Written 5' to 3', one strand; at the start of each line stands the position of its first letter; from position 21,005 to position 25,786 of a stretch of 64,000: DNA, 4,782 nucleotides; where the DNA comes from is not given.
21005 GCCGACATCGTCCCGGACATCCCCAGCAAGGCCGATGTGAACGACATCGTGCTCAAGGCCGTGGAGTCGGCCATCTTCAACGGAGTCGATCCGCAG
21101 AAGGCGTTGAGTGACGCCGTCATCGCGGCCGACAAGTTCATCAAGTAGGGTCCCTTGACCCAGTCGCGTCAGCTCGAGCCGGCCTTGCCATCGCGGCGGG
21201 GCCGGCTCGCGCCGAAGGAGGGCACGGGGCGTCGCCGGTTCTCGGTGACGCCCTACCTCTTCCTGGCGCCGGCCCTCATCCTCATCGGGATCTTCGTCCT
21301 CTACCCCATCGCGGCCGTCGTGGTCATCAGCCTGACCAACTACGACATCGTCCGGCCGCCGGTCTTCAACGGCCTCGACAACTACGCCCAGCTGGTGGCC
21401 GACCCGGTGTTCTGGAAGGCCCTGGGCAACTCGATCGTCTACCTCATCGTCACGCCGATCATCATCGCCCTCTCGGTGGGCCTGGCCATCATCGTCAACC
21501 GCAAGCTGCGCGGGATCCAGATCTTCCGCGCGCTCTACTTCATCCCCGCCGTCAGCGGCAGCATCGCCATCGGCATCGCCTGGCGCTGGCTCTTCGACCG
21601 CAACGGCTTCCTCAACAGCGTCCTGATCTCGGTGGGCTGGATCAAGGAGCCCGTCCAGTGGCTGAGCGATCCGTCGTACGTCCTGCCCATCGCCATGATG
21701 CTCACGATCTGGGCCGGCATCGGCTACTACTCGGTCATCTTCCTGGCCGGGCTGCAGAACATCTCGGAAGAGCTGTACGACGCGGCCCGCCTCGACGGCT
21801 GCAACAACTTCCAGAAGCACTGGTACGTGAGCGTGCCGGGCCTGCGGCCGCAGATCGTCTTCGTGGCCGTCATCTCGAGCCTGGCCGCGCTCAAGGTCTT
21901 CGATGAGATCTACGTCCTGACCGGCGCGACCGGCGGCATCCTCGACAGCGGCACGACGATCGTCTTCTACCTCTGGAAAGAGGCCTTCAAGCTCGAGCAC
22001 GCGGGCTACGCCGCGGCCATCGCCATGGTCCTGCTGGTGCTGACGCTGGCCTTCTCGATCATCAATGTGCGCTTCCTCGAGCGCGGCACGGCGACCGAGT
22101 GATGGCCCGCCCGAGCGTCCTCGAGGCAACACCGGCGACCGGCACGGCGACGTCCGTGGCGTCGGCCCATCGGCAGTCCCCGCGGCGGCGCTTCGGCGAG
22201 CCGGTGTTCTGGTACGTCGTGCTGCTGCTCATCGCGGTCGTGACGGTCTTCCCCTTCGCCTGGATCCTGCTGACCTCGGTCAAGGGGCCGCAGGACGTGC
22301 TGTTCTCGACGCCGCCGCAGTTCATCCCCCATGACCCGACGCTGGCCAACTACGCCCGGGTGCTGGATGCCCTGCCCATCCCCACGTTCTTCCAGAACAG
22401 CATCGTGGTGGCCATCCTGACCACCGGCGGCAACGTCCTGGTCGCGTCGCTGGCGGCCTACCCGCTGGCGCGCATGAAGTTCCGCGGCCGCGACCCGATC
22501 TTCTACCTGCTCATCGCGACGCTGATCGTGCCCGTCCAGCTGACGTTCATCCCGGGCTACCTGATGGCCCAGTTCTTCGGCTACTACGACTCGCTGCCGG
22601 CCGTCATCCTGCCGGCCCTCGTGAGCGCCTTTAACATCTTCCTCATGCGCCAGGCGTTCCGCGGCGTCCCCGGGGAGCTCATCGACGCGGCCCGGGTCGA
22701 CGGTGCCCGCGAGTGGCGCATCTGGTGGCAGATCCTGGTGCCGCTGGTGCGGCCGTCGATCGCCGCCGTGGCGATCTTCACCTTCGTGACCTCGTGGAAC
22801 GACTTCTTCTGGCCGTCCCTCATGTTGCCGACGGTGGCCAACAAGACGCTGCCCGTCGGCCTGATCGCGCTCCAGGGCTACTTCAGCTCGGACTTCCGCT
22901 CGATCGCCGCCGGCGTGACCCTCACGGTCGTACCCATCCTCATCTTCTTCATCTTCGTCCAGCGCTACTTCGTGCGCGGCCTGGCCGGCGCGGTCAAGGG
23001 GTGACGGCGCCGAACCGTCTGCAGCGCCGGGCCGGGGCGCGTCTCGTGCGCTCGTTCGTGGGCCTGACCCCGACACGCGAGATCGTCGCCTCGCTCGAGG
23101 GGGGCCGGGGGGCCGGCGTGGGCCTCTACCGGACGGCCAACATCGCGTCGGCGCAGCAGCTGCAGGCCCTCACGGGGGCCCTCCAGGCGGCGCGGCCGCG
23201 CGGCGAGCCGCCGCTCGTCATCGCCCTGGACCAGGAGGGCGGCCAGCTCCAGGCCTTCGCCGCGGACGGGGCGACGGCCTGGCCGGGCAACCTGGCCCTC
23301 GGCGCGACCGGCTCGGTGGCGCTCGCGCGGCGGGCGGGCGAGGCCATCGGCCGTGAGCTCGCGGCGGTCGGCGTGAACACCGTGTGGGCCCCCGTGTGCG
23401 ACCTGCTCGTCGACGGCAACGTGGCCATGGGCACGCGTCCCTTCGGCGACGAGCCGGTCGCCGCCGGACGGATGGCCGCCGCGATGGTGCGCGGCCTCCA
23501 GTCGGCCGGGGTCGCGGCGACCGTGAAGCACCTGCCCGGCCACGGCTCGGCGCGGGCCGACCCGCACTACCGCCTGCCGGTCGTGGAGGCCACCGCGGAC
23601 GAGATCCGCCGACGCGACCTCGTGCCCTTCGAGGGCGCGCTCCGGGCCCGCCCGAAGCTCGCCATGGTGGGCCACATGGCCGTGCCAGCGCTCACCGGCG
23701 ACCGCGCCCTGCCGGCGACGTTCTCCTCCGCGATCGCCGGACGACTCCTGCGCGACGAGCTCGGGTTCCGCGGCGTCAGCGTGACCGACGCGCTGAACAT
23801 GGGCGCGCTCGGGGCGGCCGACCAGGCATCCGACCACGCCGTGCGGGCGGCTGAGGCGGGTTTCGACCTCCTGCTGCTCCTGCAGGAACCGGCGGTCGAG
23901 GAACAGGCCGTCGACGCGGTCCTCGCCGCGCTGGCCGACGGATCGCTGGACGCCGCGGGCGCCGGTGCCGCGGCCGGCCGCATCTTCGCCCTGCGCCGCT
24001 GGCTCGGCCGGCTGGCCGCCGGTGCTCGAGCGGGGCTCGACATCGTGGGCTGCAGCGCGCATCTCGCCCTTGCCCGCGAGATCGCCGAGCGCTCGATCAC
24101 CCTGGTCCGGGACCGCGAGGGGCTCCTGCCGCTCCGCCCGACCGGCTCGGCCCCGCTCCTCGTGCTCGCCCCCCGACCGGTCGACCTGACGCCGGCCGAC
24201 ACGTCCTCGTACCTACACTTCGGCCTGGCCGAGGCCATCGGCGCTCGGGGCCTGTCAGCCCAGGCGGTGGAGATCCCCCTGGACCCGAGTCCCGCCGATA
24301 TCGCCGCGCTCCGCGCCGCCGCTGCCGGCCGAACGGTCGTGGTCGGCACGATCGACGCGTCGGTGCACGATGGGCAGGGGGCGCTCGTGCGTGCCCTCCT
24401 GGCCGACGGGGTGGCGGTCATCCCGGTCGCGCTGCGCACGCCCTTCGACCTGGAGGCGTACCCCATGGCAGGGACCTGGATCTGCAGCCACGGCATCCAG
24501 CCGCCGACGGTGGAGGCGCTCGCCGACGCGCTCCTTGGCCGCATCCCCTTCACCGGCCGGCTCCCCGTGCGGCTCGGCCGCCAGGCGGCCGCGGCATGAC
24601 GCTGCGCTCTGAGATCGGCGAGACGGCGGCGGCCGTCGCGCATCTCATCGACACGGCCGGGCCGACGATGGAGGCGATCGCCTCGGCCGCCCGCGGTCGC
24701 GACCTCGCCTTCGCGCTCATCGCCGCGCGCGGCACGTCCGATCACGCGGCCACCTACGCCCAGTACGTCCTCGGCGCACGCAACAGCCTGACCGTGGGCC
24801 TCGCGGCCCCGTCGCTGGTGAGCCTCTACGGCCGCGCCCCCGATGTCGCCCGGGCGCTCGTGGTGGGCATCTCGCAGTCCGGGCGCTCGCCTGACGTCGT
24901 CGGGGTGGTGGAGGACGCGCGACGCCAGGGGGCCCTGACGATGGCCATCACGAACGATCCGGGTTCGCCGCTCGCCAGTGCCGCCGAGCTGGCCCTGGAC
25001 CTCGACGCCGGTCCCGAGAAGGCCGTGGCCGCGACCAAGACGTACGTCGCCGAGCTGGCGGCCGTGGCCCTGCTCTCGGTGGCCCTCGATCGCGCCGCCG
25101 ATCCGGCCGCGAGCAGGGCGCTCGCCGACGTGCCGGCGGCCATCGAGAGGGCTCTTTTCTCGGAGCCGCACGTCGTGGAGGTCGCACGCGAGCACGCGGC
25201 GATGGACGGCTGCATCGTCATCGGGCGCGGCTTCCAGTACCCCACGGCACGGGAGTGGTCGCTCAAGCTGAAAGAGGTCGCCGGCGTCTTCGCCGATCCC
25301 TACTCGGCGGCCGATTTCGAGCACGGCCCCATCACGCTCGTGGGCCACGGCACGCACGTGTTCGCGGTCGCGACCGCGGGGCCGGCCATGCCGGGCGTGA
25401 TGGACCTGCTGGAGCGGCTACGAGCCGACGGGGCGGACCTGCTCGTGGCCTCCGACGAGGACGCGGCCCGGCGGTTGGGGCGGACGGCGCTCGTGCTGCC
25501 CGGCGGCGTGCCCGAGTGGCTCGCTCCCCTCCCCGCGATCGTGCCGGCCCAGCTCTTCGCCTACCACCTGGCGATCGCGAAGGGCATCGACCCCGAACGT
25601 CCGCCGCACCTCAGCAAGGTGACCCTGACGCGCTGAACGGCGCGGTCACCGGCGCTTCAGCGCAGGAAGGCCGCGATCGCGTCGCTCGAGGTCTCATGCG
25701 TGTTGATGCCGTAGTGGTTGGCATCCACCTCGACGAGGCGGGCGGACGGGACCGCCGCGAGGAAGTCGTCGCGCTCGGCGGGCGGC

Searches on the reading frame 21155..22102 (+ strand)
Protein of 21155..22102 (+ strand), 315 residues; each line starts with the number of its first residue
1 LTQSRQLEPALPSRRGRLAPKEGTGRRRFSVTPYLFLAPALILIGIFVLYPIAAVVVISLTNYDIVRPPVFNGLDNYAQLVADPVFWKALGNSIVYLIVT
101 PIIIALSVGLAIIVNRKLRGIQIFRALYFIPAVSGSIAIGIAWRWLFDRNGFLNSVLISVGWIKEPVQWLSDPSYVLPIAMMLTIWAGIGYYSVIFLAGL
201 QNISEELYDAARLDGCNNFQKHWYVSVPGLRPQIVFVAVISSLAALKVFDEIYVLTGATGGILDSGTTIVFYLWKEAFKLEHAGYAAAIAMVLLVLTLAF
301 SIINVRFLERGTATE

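Call 30: search_protein_families(library=pfam, proteins=[window:21155-22102:+], max_evalue=0.001)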
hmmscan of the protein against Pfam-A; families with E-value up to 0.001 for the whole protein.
window:21155-22102:+ (315 aa): 1 family
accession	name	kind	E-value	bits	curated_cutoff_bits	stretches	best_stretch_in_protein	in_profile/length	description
PF00528.27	BPD_transp_1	-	9.4e-12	45.5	26.4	1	108-304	6-175/184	Binding-protein-dependent transport system inner membrane component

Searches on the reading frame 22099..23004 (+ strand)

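Call 30: search_protein_families(library=pfam, proteins=[window:22099-23004:+], max_evalue=0.001)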
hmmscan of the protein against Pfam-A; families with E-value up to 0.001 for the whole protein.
window:22099-23004:+ (301 aa): 1 family
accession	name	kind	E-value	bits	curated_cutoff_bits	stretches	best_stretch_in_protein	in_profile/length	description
PF00528.27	BPD_transp_1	-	2.2e-18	67.1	26.4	1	114-295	3-182/184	Binding-protein-dependent transport system inner membrane component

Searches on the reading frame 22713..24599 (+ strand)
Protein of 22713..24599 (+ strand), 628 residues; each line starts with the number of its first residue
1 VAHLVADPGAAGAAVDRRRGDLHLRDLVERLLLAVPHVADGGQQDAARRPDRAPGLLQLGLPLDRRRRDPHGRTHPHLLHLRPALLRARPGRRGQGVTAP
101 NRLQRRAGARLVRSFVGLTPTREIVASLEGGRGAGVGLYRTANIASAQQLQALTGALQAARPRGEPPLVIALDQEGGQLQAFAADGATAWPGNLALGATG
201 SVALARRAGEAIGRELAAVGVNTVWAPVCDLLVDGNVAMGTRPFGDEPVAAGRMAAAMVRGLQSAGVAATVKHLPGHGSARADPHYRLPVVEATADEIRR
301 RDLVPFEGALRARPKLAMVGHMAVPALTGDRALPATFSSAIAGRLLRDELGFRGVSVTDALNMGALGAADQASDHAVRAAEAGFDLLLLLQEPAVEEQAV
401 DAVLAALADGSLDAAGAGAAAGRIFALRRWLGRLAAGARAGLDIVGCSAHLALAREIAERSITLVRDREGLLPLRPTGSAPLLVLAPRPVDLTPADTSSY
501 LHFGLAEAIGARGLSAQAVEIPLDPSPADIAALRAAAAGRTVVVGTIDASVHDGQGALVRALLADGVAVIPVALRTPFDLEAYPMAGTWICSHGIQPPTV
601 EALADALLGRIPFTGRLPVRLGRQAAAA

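Call 30: search_protein_families(library=pfam, proteins=[window:22713-24599:+], max_evalue=0.001)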
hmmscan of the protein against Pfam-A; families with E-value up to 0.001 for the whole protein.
window:22713-24599:+ (628 aa): 1 family
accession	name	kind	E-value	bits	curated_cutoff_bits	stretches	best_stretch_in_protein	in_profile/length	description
PF00933.27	Glyco_hydro_3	-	3.2e-62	211.2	27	1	140-425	35-314/316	Glycosyl hydrolase family 3 N terminal domain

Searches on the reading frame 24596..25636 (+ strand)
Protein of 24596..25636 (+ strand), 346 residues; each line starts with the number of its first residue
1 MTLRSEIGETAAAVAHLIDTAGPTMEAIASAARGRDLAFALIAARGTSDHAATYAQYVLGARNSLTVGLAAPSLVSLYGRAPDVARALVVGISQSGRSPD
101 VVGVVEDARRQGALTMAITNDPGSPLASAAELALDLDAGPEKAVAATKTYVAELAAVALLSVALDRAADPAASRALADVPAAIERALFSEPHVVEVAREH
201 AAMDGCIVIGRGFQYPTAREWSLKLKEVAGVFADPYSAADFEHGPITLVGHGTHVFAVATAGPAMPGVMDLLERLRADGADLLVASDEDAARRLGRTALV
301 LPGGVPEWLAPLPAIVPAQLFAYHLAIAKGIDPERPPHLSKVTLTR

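Call 30: search_protein_families(library=pfam, proteins=[window:24596-25636:+], max_evalue=0.001)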
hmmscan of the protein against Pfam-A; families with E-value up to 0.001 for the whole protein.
window:24596-25636:+ (346 aa): 2 families
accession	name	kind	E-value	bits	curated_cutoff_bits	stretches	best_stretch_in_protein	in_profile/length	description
PF01380.27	SIS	-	1.3e-27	96.6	25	2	41-162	9-130/131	SIS domain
PF00702.32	Hydrolase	-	0.00023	22.1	26.4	0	250-290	85-125/191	haloacid dehalogenase-like hydrolase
